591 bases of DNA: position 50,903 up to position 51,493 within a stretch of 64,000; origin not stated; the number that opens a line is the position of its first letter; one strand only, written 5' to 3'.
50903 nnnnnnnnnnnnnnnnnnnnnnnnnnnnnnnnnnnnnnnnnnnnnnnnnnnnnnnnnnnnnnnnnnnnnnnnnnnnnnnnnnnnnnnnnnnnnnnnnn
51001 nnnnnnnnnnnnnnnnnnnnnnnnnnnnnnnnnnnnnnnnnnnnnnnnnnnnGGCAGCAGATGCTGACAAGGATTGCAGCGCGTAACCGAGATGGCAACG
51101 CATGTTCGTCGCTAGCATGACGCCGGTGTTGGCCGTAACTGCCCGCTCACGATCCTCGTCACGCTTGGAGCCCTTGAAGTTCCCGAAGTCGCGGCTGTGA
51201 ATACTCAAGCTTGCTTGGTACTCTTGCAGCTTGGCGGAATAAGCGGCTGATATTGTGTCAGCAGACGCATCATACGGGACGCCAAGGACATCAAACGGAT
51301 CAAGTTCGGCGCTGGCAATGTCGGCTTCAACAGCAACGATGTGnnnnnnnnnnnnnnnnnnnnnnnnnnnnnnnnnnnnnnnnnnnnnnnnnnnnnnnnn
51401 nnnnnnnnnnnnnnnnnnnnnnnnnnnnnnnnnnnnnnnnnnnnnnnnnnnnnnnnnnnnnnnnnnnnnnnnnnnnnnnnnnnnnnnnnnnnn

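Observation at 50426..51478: Tandem paralog pair; one member carries a J-domain-like helix I/II motif without HPD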

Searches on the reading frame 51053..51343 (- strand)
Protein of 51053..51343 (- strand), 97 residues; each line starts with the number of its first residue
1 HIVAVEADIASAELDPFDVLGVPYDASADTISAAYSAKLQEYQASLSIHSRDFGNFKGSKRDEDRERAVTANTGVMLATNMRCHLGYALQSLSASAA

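Call 63: find_homologous_proteins(query=A3, max_evalue=0.01)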
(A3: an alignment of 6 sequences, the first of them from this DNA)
Query A3 (6 sequences) (97 aa, profile of the alignment): 29 proteins with E <= 0.01 among 8000 candidates.
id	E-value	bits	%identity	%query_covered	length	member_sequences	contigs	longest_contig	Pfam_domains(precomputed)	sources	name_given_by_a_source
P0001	1.3e-27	114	100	100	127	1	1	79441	-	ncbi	-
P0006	2.1e-26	110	43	38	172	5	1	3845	PF00226.37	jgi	-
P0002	1.7e-24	104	21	74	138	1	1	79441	-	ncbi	-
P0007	3.7e-20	90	50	35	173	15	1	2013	PF00226.37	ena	-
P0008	1.5e-18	85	38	35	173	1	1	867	PF00226.37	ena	-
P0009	3.8e-18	83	46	40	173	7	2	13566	PF00226.37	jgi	-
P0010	1.7e-16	78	33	32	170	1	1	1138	-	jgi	-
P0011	5.4e-4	38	52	22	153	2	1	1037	PF00226.37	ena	-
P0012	7.3e-4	37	28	70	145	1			PF00226.37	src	-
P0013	1.2e-3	37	39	34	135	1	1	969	PF00226.37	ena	-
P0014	1.4e-3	37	43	38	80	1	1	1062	PF00226.37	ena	-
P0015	1.6e-3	36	35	38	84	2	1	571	PF00226.37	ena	-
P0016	1.8e-3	36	41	28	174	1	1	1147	-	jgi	jgi:hypothetical protein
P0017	1.9e-3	36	48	32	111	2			PF00226.37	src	-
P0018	2.0e-3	36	48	22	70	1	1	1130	PF00226.37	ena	-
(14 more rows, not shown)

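Call 75: find_encoding_contigs(protein=P0009, flank=6000, max_places=3)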
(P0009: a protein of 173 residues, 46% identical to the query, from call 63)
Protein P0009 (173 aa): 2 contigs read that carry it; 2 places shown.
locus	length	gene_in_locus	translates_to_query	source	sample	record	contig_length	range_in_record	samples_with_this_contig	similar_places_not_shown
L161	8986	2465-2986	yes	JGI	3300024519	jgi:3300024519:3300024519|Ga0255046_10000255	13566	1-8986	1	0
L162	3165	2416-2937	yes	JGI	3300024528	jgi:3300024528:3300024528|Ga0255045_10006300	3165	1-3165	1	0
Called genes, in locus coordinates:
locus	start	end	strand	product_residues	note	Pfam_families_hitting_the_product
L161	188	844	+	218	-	PF08123:DOT1 (weak), PF02353:CMAS (weak), PF13847:Methyltransf_31, PF08241:Methyltransf_11 (weak), PF13649:Methyltransf_25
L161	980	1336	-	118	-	PF13091:PLDc_2, PF00614:PLDc (faint)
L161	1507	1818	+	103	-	-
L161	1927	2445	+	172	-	PF07963:N_methyl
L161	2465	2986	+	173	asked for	PF00226:DnaJ (weak)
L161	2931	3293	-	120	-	-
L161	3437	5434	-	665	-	PF15892:BNR_4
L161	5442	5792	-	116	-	PF01985:CRS1_YhbY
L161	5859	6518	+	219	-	-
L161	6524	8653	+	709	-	PF01564:Spermine_synth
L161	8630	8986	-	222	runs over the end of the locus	PF20244:DUF6599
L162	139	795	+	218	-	PF08123:DOT1 (weak), PF02353:CMAS (weak), PF13847:Methyltransf_31, PF08241:Methyltransf_11 (weak), PF13649:Methyltransf_25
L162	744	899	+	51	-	-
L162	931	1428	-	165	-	PF13091:PLDc_2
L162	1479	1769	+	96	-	-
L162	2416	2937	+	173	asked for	PF00226:DnaJ (weak)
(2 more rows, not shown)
